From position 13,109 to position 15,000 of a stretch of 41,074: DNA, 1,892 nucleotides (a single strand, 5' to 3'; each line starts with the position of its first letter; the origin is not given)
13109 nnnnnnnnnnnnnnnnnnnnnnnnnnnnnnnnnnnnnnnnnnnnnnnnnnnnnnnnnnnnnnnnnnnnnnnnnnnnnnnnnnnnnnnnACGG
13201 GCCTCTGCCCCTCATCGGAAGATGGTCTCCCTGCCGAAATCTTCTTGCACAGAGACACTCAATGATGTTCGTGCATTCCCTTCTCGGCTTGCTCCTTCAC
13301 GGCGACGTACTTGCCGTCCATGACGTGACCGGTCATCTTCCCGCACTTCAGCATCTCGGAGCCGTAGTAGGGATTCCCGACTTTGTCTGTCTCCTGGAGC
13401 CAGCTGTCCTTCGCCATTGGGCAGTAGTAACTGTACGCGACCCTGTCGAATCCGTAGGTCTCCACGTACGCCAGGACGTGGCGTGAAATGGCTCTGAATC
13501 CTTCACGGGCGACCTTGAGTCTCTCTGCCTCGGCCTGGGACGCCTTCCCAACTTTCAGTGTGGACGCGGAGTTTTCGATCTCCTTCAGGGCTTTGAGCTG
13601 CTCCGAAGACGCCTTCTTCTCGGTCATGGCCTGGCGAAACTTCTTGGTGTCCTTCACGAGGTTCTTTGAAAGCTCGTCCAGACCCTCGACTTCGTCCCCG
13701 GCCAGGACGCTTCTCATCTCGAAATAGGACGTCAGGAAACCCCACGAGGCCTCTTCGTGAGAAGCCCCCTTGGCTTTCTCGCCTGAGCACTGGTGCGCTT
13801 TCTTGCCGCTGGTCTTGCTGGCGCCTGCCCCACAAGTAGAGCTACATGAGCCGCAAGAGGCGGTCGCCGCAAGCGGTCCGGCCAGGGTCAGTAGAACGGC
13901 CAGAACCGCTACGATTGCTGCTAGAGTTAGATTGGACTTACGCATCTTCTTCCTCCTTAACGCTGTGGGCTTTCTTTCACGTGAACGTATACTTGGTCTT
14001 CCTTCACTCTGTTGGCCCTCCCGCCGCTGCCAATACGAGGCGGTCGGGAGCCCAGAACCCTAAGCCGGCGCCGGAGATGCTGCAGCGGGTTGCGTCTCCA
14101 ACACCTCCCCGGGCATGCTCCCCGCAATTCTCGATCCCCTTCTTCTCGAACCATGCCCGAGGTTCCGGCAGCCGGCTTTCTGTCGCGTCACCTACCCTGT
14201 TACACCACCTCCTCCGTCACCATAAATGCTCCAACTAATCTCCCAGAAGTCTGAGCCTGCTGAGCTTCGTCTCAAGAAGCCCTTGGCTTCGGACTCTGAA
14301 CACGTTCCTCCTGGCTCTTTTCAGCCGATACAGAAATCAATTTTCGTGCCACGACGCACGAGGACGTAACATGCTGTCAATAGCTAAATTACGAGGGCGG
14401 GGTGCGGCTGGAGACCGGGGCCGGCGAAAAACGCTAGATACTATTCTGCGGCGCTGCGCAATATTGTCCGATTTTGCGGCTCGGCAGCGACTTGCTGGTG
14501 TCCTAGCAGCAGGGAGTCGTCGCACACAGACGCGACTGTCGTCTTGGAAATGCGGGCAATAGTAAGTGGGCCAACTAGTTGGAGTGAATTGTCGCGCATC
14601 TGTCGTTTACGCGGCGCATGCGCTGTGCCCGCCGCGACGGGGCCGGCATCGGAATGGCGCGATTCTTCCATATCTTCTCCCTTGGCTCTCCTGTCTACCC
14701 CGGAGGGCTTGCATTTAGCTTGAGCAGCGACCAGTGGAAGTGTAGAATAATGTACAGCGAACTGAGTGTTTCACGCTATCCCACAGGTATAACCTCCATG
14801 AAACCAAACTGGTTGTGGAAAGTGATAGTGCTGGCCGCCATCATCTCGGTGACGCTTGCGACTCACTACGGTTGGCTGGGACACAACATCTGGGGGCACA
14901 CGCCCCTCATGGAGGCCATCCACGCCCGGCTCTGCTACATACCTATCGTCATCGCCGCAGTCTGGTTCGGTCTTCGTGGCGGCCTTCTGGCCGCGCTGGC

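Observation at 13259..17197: zraP-zraSR-like module: sigma-54 two-component system divergent from a Cys/His-rich DUF3347 periplasmic protein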

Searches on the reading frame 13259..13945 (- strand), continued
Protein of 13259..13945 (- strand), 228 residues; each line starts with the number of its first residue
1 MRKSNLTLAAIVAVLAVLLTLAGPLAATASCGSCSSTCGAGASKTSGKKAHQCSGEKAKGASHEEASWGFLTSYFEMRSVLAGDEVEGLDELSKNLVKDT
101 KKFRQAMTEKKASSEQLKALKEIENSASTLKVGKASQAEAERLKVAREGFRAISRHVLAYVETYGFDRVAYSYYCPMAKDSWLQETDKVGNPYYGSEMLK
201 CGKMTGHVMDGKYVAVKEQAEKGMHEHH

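Call 47: fold_search(model_id=the predicted structure, library=pdb)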
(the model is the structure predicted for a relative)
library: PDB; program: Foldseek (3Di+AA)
matches with E <= 10: 285; with E <= 0.001: 0
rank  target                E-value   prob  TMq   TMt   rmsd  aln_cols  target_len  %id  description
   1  8pbw_A                1.1e-01  0.80  0.24  0.39   6.8       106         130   16  Histidine-containing phosphotransfer protein from Chaetomium thermophilum (released 2024-07-03)
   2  8rqj_A                1.1e-01  0.93  0.25  0.41   5.9        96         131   14  Histidine-containing phosphotransfer protein from Chaetomium termophilum mutant R158A (released 2024-07-03)
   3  8rqj_B                2.1e-01  0.85  0.25  0.42   5.8        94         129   15  Histidine-containing phosphotransfer protein from Chaetomium termophilum mutant R158A (released 2024-07-03)
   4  9nsc_D                2.3e-01  0.04  0.11  0.09  16.8       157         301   13  Bacterial Pictet-Spenglerase KslB in complex with L-Trp (released 2025-04-23)
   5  8pbw_B                2.4e-01  0.85  0.25  0.41   5.8        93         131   15  Histidine-containing phosphotransfer protein from Chaetomium thermophilum (released 2024-07-03)
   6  6r6o_A                2.4e-01  0.80  0.29  0.53   6.4       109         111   17  Recombinantly produced Kusta0087/Kusta0088 Complex, C32G/wt mutant (released 2019-10-02)
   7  8pbw_C                2.6e-01  0.84  0.25  0.40   5.8        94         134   15  Histidine-containing phosphotransfer protein from Chaetomium thermophilum (released 2024-07-03)
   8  6r6m_A                2.6e-01  0.77  0.28  0.50   5.5       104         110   17  Kusta0087/Kusta0088 Complex purified from Kuenenia stuttgartiensis (released 2019-10-02)
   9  6r6n_A                2.9e-01  0.84  0.30  0.55   6.4       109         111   16  Recombinantly produced Kusta0087/Kusta0088 Complex, C32M/C101M mutant (released 2019-10-02)
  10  8rqg                  3.0e-01  0.80  0.25  0.41   5.7        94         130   15  Histidine-containing phosphotransfer protein from Chaetomium termophilum mutant H105E (released 2024-07-03)
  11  2l7a_MODEL_1_A        4.1e-01  0.69  0.32  0.50   6.7       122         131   16  Solution Structure of the R3 Domain of Talin (released 2011-12-21)
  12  4llc_A                4.8e-01  0.38  0.24  0.37   6.3       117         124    9  The crystal structure of R60E mutant of the histidine kinase (KinB) sensor domain from Pseudomonas aeruginosa PA01 (released 2013-08-07)
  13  9fci_D                5.8e-01  0.07  0.13  0.11  14.5       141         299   11  USP1 bound to KSQ-4279 and ubiquitin conjugated to FANCD2 (focused refinement) (released 2024-09-04)
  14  1rkc_A                6.8e-01  0.25  0.24  0.21   9.0       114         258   15  Human vinculin head (1-258) in complex with talin's vinculin binding site 3 (residues 1944-1969) (released 2004-01-13)
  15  3gm1_B                7.7e-01  0.38  0.29  0.40   5.5       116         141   10  Crystal Structure of the Focal Adhesion Targeting (FAT) Domain of Pyk2 in Complex with Paxillin LD4 Motif-Derived Pept (released 2009-05-05)
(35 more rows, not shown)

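Call 49: find_related_loci(query=L002:4820-7933:+, collection=genome_contigs, flank=10000)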
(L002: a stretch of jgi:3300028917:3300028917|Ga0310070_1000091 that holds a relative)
Query L002:4820-7933:+ (1037 aa) in genome_contigs; peptide patterns used: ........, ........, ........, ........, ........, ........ (x = any residue, [..] = any of these).
600 stretches matched a pattern (row limit reached: there are more); 578 encode a relative of the query (tblastn E <= 1e-3); the best 80 are kept; 80 distinct loci.
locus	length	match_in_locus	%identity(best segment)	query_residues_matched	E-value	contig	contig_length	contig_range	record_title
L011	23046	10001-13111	80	1-1037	0e+0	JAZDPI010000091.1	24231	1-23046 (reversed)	MAG: Candidatus Eisenbacteria bacterium isolate MEGAHIT-group-0.827 k141_7739358, whole genome shotgun sequence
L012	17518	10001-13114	71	1-1037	0e+0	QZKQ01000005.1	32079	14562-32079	MAG: Candidatus Zixiibacteriota bacterium isolate SURF_9 Ga0104751_1002095, whole genome shotgun sequence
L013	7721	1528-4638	67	1-1036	0e+0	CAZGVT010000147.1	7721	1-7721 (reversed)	MAG TPA_asm: uncultured Alphaproteobacteria bacterium isolate binchicken_co16_333 genome assembly, contig: NODE_15541_le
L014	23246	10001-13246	57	1-1036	0e+0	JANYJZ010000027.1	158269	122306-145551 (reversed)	MAG: Ignavibacteriae bacterium isolate GL140_4_metabinner_9 GL140_4_k141_2823240, whole genome shotgun sequence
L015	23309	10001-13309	57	1-1037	0e+0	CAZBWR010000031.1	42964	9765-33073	MAG TPA_asm: uncultured Chitinophagales bacterium isolate SRP287453_co1_248 genome assembly, contig: NODE_1372_length_42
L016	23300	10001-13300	58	1-1037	0e+0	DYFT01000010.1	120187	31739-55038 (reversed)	MAG TPA_asm: Ignavibacterium album isolate BE2011_53_18 Afr_mines_BE2011_47_length_120187_cov_7_349524, whole genome sho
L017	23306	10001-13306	57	1-1036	0e+0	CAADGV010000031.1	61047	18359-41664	uncultured Chlorobi bacterium isolate CHB1.fa.gz genome assembly, contig: k127_869643, whole genome shotgun sequence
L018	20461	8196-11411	57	1-1037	0e+0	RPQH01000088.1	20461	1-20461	MAG: Ignavibacteriae bacterium isolate metabat2.211 metabat2.211_Contig_420751, whole genome shotgun sequence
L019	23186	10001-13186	57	1-1037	0e+0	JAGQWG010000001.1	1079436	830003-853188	MAG: Ignavibacteriae bacterium isolate HKST-UBA122 2012-05-30_1_(paired)_contig_415, whole genome shotgun sequence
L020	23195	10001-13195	57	1-1037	0e+0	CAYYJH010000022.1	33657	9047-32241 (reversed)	MAG TPA_asm: uncultured Ignavibacteriaceae bacterium isolate binchicken_co275_506 genome assembly, contig: NODE_1370_len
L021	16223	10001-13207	52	1-1037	0e+0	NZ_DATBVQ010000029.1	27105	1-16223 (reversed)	MAG: Flavobacterium sp. isolate SMAG_U7519 k141_885298, whole genome shotgun sequence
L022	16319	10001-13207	52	1-1037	0e+0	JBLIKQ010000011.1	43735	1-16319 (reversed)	MAG: Porticoccaceae bacterium isolate 3300054694_69 Ga0535664_0000572, whole genome shotgun sequence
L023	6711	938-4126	52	1-1037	0e+0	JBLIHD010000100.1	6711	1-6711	MAG: Flavobacterium sp. isolate 3300054697_106 Ga0535669_0017910, whole genome shotgun sequence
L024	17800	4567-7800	55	1-1029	0e+0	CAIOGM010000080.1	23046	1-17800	MAG: uncultured Geobacter sp. isolate A14_bin-2059 genome assembly, contig: bin-2059:080/179, whole genome shotgun seque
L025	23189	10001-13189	52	1-1032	0e+0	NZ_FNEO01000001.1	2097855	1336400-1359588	Flavobacterium glycines strain Gm-149, whole genome shotgun sequence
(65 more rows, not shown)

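Call 53: find_homologous_proteins(query=L002:4820-7933:+, max_evalue=1e-100)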
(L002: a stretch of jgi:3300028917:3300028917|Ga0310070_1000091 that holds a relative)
Query L002:4820-7933:+ (1037 aa): 8000 proteins with E <= 1e-100 among 8000 candidates; the best 120 are listed.
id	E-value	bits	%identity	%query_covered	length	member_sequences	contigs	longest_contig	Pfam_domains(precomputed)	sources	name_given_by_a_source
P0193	0.0e+0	2252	100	100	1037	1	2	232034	PF00873.26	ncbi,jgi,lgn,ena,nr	ncbi:MAG: cation transporter [Latescibacteria bacterium DG_63]|nr:MAG: cation transporter [Latesciba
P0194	0.0e+0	2018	87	100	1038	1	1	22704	PF00873.26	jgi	jgi:Cu(I)/Ag(I) efflux system membrane protein CusA/SilA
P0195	0.0e+0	1902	81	100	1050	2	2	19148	PF00873.26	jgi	jgi:copper/silver efflux system protein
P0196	0.0e+0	1894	81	100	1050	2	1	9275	PF00873.26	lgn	-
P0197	0.0e+0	1885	81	100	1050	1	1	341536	PF00873.26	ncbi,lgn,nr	ncbi:MAG: CusA/CzcA family heavy metal efflux RND transporter [Candidatus Eisenbacteria bacterium]|n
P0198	0.0e+0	1851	80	100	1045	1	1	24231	PF00873.26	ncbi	ncbi:MAG: CusA/CzcA family heavy metal efflux RND transporter [Candidatus Eisenbacteria bacterium]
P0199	0.0e+0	1666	71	100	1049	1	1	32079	PF03176.22,PF00873.26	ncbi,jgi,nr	ncbi:MAG: efflux RND transporter permease subunit [Candidatus Zixiibacteriota bacterium]|nr:MAG: eff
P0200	0.0e+0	1655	71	100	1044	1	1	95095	PF00873.26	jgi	jgi:Cu(I)/Ag(I) efflux system membrane protein CusA/SilA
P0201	0.0e+0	1640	71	100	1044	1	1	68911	PF00873.26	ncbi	-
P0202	0.0e+0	1635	69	100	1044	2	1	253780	PF03176.22,PF00873.26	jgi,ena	-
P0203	0.0e+0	1609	70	100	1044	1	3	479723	PF03176.22,PF00873.26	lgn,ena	-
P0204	0.0e+0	1607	68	100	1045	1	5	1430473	PF03176.22,PF00873.26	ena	-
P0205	0.0e+0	1601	68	100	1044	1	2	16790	PF00873.26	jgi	jgi:Cu(I)/Ag(I) efflux system membrane protein CusA/SilA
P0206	0.0e+0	1598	68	100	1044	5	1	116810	PF03176.22,PF00873.26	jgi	-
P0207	0.0e+0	1597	67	100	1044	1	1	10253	PF00873.26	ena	-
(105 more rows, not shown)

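Call 54: find_encoding_contigs(protein=P0197, flank=10000, max_places=1)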
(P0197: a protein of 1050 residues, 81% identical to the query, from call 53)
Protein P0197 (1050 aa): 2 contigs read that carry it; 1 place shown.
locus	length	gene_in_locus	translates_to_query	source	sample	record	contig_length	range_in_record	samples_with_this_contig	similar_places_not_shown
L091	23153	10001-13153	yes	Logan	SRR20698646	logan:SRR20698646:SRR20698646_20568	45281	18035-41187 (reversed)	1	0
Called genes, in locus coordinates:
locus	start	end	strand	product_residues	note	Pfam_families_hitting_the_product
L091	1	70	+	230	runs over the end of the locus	PF01661:Macro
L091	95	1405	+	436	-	PF04389:Peptidase_M28 (weak), PF01546:Peptidase_M20, PF07687:M20_dimer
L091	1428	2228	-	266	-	PF00165:HTH_AraC (faint), PF12833:HTH_18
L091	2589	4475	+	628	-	PF14258:DUF4350, PF23355:IFT52_GIFT (faint)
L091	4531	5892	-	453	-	PF00072:Response_reg, PF00158:Sigma54_activat, PF14532:Sigma54_activ_2, PF07728:AAA_5 (weak), PF25601:AAA_lid_14, PF02954:HTH_8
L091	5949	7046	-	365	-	PF00512:HisKA, PF02518:HATPase_c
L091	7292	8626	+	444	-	PF02321:OEP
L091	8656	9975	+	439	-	PF19335:HMBD, PF25919:BSH_CusB, PF25967:RND-MFP_C (faint), PF25973:BSH_CzcB (weak), PF25984:BSH_YknX (faint), PF25954:Beta-barrel_RND_2, PF25975:CzcB_C, PF25989:YknX_C (faint)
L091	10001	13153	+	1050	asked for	PF00873:ACR_tran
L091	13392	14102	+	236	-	-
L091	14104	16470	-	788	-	PF00155:Aminotran_1_2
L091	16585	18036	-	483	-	PF01145:Band_7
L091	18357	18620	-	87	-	PF05016:ParE_toxin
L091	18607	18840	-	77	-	PF22180:RH3_dom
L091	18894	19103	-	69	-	PF08682:DUF1780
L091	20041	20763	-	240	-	PF07929:PRiA4_ORF3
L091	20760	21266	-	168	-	-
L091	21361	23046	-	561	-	PF00890:FAD_binding_2 (weak), PF01266:DAO (weak), PF01593:Amino_oxidase, PF03486:HI0933_like (faint), PF12831:FAD_oxidored (faint), PF13450:NAD_binding_8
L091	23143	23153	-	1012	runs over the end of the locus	PF00413:Peptidase_M10, PF25292:Beta-prop_CGLA (faint), PF13517:FG-GAP_3, PF01839:FG-GAP (weak), PF13517:FG-GAP_3 (weak), PF13860:FlgD_ig (weak), PF18962:Por_Secre_tail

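Call 55: find_encoding_contigs(protein=P0195, flank=10000, max_places=1)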
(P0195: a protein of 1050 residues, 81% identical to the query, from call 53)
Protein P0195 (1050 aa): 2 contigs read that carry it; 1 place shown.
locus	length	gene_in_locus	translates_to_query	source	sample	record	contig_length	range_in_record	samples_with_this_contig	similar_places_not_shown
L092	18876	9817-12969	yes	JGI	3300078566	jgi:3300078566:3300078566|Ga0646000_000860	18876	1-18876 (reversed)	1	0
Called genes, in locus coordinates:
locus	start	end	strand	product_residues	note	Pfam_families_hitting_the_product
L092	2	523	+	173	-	?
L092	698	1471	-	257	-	PF00165:HTH_AraC (faint), PF12833:HTH_18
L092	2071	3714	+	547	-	PF14258:DUF4350, PF23355:IFT52_GIFT (faint)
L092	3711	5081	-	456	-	PF00072:Response_reg, PF00158:Sigma54_activat, PF14532:Sigma54_activ_2, PF07728:AAA_5 (weak), PF25601:AAA_lid_14, PF02954:HTH_8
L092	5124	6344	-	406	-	PF00512:HisKA, PF02518:HATPase_c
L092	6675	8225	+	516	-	PF02321:OEP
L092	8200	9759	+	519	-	PF19335:HMBD, PF25919:BSH_CusB, PF25967:RND-MFP_C (faint), PF25989:YknX_C (faint), PF25944:Beta-barrel_RND (weak), PF25954:Beta-barrel_RND_2, PF25975:CzcB_C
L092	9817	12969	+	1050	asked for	PF00873:ACR_tran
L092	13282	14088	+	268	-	PF11827:DUF3347 (weak)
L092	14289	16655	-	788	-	PF00155:Aminotran_1_2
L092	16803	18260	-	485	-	PF01145:Band_7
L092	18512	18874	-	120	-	?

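Call 61: search_protein_families(library=ncbifam, proteins=[window:13259-13945:-], max_evalue=0.01)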
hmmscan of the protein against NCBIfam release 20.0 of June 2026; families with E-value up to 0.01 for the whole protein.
window:13259-13945:- (228 aa): 2 families
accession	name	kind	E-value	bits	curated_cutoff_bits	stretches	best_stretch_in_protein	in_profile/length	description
NF047615.1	LIC13259_LIC11441_fam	subfamily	3.2e-11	43.9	100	1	95-202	46-144/144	LIC13259/LIC11441 family protein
NF047861.1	LIC13259ECMBind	equivalog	4e-07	30.1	250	1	120-203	67-141/143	LIC13259 family plasminogen/vitronectin/complement-binding protein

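Call 62: search_protein_families(library=pfam, proteins=[window:13259-13945:-], max_evalue=10)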
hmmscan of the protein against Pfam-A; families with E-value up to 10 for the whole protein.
window:13259-13945:- (228 aa): 3 families
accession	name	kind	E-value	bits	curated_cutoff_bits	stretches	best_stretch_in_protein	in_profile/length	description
PF11827.13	DUF3347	-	0.0009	20.5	25.5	1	71-165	2-89/93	Protein of unknown function (DUF3347)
PF07624.16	PSD2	-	0.051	13.7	25.8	1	83-110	2-29/74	Protein of unknown function (DUF1585)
PF19035.6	TSP1_CCN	-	0.99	10.2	27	1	32-57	9-34/44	CCN3 Nov like TSP1 domain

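Call 64: find_related_loci(query=A2, collection=metagenome_contigs, flank=10000)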
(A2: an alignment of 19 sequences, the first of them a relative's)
Query A2 (228 aa) in metagenome_contigs; peptide patterns used: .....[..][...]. (x = any residue, [..] = any of these).
600 stretches matched a pattern (row limit reached: there are more); 589 encode a relative of the query (tblastn E <= 1e-3); the best 80 are kept; 80 distinct loci.
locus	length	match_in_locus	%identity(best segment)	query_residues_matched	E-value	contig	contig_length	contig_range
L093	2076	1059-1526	52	51-214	1e-55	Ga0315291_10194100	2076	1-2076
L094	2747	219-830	39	1-215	4e-38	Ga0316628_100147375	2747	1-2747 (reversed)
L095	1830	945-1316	41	70-214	4e-32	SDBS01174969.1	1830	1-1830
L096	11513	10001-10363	39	73-214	5e-28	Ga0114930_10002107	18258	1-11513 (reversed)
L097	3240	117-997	35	74-208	6e-20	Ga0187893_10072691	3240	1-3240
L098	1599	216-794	29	1-203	5e-19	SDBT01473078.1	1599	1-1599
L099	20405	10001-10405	29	69-211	1e-18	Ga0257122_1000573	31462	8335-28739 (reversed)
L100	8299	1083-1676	26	1-208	2e-17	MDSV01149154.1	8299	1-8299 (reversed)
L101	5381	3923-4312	30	70-204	3e-17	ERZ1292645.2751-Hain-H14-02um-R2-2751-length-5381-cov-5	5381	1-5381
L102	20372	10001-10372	34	58-206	4e-17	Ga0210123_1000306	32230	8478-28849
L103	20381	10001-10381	35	58-206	5e-17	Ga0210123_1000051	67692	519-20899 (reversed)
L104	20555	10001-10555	28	19-208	6e-17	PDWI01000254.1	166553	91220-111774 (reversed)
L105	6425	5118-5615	26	38-204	8e-17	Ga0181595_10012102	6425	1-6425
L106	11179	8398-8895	26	38-204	8e-17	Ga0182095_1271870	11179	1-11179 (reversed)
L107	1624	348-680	34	92-206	8e-17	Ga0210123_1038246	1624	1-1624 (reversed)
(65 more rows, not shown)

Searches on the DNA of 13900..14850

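Call 26: search_rna_families(source=window, start=13900, end=14850, threshold=evalue, max_evalue=1)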
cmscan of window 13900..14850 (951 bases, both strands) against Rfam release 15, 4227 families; matches with E-value up to 1: 0.
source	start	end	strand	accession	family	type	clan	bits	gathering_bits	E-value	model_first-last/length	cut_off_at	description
